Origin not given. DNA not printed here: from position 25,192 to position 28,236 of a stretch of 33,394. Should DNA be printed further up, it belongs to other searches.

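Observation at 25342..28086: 914-aa SIR2-domain protein with a large unassignable C-terminal region: candidate single-gene NAD-depleting defence protein in an archaeal island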

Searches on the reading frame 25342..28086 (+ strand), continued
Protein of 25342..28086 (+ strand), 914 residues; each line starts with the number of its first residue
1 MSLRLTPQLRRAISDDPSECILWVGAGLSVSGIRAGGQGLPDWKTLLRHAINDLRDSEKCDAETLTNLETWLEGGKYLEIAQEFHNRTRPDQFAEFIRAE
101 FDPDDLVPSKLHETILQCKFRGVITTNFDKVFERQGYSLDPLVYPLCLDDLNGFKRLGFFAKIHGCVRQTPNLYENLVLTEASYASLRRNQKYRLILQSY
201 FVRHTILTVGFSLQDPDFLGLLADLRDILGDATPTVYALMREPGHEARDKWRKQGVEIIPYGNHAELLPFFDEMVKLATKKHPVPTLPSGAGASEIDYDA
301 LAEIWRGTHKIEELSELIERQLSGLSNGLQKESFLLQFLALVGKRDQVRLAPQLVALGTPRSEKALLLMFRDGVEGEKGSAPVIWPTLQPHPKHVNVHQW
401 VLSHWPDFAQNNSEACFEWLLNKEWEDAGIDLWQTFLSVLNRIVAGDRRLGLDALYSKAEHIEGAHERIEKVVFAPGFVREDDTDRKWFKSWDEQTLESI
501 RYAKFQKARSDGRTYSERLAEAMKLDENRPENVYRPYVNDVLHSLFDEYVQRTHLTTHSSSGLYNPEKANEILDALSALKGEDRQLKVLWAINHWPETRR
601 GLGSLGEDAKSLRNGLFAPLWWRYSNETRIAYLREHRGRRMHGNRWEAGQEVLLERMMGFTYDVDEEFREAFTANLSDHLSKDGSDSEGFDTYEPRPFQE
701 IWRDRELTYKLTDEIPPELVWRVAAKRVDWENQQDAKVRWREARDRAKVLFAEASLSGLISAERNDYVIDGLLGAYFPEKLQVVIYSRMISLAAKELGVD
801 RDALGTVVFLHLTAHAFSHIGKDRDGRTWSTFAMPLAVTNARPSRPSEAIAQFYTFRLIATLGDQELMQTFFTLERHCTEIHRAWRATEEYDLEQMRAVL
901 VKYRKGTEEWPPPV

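Call 83: find_encoding_contigs(protein=P0034, flank=10000, max_places=1)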
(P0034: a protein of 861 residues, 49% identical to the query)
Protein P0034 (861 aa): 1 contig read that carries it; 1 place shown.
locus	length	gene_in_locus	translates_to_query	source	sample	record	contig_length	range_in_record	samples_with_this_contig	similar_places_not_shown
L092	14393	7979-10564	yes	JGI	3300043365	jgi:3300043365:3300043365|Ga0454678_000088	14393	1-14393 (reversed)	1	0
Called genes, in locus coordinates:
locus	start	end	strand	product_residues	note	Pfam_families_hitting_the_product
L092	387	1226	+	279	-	PF08401:ArdcN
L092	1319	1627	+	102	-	-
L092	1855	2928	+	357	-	-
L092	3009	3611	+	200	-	-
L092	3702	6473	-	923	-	PF00931:NB-ARC (weak), PF13174:TPR_6 (faint), PF13176:TPR_7 (faint), PF00515:TPR_1 (faint), PF07719:TPR_2 (faint), PF13181:TPR_8 (faint), PF13424:TPR_12, PF13424:TPR_12, +3 more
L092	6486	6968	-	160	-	-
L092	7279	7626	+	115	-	PF21983:NikA-like (faint)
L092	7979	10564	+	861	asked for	PF13289:SIR2_2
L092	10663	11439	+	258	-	-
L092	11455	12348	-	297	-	-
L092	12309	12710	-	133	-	-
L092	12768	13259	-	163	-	-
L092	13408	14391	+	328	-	?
